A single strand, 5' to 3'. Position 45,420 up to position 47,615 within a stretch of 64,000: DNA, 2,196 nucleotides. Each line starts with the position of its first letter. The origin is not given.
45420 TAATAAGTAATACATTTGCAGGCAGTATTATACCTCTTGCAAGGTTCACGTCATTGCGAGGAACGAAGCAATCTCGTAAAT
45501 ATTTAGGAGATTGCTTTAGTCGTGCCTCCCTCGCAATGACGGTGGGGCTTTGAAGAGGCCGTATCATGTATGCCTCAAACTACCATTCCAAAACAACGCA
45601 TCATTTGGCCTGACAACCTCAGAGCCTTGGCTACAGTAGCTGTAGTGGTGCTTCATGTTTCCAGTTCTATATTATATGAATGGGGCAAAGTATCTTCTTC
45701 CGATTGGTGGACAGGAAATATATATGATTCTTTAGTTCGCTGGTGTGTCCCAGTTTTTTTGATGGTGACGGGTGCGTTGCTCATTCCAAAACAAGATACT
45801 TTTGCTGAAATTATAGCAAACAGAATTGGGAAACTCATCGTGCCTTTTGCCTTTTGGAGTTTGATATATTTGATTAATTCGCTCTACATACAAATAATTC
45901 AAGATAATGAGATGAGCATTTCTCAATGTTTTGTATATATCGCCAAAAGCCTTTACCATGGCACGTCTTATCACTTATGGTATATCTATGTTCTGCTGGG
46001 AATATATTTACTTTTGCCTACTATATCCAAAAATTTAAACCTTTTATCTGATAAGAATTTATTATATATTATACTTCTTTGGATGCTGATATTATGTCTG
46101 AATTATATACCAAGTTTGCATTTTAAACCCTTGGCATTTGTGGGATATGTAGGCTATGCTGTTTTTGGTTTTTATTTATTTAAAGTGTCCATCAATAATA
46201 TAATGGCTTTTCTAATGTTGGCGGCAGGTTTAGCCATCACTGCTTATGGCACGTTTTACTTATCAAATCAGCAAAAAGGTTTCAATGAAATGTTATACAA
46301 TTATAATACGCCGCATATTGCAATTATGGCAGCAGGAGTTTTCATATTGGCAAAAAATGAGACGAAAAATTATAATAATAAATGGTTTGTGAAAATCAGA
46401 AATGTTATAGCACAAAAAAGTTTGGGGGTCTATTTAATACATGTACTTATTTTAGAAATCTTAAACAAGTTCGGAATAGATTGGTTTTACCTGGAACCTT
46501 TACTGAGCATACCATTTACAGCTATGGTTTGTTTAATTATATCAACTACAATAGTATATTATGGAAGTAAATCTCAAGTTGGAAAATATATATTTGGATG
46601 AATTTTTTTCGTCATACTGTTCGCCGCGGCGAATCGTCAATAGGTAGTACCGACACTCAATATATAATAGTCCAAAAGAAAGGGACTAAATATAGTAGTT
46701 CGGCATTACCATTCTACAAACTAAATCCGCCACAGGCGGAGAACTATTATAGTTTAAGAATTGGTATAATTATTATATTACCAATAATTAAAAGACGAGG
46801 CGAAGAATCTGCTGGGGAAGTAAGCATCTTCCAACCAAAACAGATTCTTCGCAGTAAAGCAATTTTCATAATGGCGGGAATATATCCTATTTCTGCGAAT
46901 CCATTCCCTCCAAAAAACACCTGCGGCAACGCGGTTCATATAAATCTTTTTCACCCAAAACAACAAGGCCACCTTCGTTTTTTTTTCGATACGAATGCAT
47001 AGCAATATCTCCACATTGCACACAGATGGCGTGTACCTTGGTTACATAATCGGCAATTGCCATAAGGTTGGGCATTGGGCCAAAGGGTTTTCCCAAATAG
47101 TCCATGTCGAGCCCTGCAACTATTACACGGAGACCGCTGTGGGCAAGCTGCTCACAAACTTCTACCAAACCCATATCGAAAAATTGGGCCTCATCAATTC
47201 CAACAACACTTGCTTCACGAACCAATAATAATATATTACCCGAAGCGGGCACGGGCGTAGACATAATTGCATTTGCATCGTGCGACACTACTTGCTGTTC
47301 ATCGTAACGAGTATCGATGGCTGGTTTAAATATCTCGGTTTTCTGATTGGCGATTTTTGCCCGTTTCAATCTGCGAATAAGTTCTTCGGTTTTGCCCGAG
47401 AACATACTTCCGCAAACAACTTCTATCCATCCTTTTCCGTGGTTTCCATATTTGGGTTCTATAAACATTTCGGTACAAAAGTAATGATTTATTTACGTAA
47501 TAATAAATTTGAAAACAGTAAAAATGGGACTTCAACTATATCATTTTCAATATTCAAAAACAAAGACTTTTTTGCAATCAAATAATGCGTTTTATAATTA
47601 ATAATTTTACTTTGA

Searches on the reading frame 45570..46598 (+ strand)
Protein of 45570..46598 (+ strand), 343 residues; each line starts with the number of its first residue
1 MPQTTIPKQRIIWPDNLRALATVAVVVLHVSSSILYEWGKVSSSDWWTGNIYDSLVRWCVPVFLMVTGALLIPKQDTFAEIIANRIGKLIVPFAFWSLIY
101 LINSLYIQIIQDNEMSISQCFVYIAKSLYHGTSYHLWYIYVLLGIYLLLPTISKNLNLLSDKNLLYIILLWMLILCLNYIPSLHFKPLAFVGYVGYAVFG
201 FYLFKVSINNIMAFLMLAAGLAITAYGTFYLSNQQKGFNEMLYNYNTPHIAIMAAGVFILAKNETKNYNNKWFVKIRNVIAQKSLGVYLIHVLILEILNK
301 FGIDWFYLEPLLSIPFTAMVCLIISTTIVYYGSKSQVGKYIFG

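Call 9: search_protein_families(library=pfam, proteins=[window:45570-46598:+], max_evalue=0.01)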
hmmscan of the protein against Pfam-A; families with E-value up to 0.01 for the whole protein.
window:45570-46598:+ (343 aa): 1 family
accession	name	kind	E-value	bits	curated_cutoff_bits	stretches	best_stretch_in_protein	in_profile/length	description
PF01757.29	Acyl_transf_3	-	1e-36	127.1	31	1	12-328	2-324/326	Acyltransferase domain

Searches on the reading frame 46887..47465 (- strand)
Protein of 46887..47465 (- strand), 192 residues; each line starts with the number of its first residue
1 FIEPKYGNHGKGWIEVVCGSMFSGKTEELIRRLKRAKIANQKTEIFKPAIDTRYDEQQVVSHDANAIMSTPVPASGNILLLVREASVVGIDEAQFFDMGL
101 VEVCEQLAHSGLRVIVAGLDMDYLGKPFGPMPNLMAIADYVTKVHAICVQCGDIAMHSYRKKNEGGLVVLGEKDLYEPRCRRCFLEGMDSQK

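Call 9: search_protein_families(library=pfam, proteins=[window:46887-47465:-], max_evalue=0.01)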
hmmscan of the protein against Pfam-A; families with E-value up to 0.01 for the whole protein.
window:46887-47465:- (192 aa): 1 family
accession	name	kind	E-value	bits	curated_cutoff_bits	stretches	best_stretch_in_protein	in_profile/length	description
PF00265.24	TK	-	3.8e-53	180.4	20.6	1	12-184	1-176/176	Thymidine kinase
